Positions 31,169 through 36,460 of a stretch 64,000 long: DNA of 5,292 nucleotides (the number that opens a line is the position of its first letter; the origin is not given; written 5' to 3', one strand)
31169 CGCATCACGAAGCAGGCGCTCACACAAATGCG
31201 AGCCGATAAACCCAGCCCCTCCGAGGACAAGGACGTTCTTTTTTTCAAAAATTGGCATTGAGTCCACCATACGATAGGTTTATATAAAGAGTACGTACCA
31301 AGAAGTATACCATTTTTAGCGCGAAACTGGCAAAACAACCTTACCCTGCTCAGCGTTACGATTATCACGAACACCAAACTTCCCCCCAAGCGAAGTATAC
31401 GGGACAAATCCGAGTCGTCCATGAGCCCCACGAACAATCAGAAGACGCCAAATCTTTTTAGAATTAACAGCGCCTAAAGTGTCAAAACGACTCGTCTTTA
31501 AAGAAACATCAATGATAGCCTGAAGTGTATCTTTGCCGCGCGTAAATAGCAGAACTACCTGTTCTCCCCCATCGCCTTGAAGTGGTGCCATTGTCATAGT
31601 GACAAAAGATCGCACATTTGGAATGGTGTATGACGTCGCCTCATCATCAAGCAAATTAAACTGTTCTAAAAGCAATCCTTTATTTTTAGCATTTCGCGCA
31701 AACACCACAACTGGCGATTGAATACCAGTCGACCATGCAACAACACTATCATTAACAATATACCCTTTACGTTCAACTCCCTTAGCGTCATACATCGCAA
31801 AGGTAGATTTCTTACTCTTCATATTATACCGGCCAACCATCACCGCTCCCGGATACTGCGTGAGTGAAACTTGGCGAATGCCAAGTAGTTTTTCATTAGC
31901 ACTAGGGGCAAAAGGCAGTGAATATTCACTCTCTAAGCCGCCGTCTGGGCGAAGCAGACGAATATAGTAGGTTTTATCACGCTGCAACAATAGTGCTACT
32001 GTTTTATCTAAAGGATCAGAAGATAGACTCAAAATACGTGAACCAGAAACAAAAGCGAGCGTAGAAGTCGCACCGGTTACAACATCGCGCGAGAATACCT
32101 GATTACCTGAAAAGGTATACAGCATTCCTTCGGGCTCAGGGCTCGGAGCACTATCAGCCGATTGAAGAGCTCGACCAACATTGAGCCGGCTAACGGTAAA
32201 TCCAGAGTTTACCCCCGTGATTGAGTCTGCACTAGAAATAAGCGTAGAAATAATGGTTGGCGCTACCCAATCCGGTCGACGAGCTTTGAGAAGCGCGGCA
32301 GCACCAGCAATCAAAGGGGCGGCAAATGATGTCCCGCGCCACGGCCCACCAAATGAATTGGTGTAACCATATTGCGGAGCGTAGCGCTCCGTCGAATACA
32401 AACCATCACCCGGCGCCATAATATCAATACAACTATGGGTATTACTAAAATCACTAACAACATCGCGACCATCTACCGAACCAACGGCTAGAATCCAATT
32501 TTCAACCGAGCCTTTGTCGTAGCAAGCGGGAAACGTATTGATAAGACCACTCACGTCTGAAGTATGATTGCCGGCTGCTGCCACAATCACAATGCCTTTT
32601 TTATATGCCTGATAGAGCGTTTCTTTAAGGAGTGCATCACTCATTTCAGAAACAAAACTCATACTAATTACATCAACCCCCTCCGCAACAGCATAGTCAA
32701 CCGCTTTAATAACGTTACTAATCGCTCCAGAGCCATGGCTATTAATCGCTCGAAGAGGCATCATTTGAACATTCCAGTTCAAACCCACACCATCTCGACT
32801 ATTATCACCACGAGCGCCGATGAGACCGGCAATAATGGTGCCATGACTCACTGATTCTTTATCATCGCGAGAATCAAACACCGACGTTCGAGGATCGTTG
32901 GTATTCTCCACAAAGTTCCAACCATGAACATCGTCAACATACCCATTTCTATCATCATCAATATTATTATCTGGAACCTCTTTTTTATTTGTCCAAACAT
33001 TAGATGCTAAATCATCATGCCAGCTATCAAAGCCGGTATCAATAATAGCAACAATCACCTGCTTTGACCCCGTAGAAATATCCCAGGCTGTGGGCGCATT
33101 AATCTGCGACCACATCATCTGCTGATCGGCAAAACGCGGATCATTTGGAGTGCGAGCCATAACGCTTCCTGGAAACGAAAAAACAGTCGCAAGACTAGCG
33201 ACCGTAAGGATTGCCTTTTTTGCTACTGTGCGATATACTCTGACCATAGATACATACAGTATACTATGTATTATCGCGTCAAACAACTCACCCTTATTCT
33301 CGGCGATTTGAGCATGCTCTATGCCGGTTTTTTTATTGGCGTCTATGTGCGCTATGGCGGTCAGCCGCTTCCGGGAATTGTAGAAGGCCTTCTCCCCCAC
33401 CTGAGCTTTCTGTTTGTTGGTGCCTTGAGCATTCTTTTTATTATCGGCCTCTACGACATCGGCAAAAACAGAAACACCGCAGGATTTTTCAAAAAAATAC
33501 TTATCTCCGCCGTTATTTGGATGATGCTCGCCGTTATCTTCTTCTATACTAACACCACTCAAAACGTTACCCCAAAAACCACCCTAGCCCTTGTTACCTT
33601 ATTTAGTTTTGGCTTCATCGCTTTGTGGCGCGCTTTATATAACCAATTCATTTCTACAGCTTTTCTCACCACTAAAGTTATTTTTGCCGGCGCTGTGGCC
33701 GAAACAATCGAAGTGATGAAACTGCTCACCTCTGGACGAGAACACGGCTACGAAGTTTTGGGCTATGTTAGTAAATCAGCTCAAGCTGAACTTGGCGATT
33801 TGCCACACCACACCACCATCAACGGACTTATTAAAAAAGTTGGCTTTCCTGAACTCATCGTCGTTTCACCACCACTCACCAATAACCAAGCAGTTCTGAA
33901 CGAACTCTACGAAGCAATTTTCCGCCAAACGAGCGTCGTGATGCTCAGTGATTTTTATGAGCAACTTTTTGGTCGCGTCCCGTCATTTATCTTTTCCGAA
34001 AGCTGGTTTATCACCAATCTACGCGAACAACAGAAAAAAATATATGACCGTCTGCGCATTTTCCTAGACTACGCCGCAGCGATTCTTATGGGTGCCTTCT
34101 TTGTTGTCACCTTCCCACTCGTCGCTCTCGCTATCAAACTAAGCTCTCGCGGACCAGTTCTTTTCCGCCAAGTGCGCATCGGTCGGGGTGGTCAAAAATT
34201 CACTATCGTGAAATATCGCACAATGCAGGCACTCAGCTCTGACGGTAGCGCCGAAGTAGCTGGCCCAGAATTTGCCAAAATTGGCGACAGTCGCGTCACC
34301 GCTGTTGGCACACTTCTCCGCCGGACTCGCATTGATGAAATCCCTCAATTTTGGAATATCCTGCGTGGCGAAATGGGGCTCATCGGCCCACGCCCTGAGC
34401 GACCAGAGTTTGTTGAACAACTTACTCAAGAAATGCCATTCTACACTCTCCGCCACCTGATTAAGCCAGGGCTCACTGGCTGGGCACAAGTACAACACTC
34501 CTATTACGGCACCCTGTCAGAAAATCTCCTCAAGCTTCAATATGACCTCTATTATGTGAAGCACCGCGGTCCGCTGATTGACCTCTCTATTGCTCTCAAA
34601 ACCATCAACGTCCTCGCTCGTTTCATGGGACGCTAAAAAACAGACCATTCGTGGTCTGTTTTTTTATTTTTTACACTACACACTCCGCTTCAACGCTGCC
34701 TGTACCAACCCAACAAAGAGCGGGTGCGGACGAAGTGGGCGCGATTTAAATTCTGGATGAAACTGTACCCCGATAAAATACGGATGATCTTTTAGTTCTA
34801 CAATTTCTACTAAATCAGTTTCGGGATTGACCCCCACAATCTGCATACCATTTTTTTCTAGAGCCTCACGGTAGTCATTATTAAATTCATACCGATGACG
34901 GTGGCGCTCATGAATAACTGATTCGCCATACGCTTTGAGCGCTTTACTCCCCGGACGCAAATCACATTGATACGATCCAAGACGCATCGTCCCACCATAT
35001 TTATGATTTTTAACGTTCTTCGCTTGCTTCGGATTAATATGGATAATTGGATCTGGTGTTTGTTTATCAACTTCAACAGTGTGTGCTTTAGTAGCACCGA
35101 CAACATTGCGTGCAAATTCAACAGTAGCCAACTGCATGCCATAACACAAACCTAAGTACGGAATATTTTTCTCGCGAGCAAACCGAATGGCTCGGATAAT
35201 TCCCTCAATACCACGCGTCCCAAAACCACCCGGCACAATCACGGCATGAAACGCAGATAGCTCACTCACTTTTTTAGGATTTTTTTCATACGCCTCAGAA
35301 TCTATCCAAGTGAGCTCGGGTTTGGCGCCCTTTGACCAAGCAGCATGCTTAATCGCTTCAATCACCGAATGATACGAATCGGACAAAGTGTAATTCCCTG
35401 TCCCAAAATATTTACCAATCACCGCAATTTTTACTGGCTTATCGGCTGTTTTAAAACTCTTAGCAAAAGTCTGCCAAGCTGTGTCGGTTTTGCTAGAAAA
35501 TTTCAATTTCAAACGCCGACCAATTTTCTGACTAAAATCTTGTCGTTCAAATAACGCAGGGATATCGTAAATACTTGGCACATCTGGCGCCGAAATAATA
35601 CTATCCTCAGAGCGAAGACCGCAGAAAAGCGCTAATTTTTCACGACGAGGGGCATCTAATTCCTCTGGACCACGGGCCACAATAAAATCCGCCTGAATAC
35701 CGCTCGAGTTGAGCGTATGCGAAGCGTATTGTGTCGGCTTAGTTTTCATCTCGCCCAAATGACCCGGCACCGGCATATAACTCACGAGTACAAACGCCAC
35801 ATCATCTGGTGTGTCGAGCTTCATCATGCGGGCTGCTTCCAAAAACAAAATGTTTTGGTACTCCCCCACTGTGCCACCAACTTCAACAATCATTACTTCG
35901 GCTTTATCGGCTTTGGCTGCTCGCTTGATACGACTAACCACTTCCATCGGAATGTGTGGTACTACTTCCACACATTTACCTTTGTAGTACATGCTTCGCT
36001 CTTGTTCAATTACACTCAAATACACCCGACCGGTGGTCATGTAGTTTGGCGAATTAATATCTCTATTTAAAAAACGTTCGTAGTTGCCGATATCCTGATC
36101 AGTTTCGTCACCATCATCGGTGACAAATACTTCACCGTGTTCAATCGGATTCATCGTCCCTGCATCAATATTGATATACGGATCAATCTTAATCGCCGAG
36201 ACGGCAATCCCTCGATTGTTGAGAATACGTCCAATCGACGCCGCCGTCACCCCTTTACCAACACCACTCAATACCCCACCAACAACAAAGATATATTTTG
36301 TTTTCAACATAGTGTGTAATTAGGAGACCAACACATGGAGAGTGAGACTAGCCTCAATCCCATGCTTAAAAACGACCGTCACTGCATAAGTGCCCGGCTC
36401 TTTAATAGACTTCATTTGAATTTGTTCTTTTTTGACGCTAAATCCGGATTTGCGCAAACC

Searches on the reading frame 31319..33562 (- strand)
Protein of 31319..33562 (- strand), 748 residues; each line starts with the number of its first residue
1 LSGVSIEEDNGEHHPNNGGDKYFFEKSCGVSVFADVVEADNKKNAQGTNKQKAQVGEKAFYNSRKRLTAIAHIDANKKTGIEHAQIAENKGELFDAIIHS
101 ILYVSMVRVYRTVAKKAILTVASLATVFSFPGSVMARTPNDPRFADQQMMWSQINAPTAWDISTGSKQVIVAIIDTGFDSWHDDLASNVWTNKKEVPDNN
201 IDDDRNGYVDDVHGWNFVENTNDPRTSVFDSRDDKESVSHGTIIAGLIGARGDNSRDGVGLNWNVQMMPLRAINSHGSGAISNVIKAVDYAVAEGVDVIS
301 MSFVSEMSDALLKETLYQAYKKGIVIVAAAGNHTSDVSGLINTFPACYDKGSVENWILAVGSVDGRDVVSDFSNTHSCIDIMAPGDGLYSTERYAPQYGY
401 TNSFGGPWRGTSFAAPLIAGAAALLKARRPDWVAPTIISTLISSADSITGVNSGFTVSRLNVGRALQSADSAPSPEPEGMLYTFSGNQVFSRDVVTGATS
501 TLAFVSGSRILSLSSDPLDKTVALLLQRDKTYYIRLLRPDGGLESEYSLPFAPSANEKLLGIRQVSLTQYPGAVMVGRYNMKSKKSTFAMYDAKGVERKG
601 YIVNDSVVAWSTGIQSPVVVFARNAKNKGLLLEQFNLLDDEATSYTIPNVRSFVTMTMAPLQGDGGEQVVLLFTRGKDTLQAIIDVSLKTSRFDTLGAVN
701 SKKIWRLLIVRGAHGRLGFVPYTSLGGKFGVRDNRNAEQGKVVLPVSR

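Call 64: search_protein_families(library=pfam, proteins=[window:31319-33562:-], max_evalue=0.00001)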
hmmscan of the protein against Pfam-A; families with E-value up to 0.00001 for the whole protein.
window:31319-33562:- (748 aa): 1 family
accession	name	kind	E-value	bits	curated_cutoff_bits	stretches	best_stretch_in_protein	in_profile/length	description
PF00082.27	Peptidase_S8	-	9.4e-46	156.8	21.8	1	167-447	2-277/288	Subtilase family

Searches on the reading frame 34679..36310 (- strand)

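Call 64: search_protein_families(library=pfam, proteins=[window:34679-36310:-], max_evalue=0.00001)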
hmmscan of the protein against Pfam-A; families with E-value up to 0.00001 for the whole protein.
window:34679-36310:- (544 aa): 3 families
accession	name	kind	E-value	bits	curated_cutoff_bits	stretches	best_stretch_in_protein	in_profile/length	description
PF06418.20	CTP_synth_N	-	2.4e-98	329.1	26.1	1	5-269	1-265/265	CTP synthase N-terminus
PF00117.34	GATase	-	1.3e-38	133.1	22.8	1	309-537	2-189/190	Glutamine amidotransferase class-I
PF07722.19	Peptidase_C26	-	2.8e-07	31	20.5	1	375-520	98-219/219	Peptidase C26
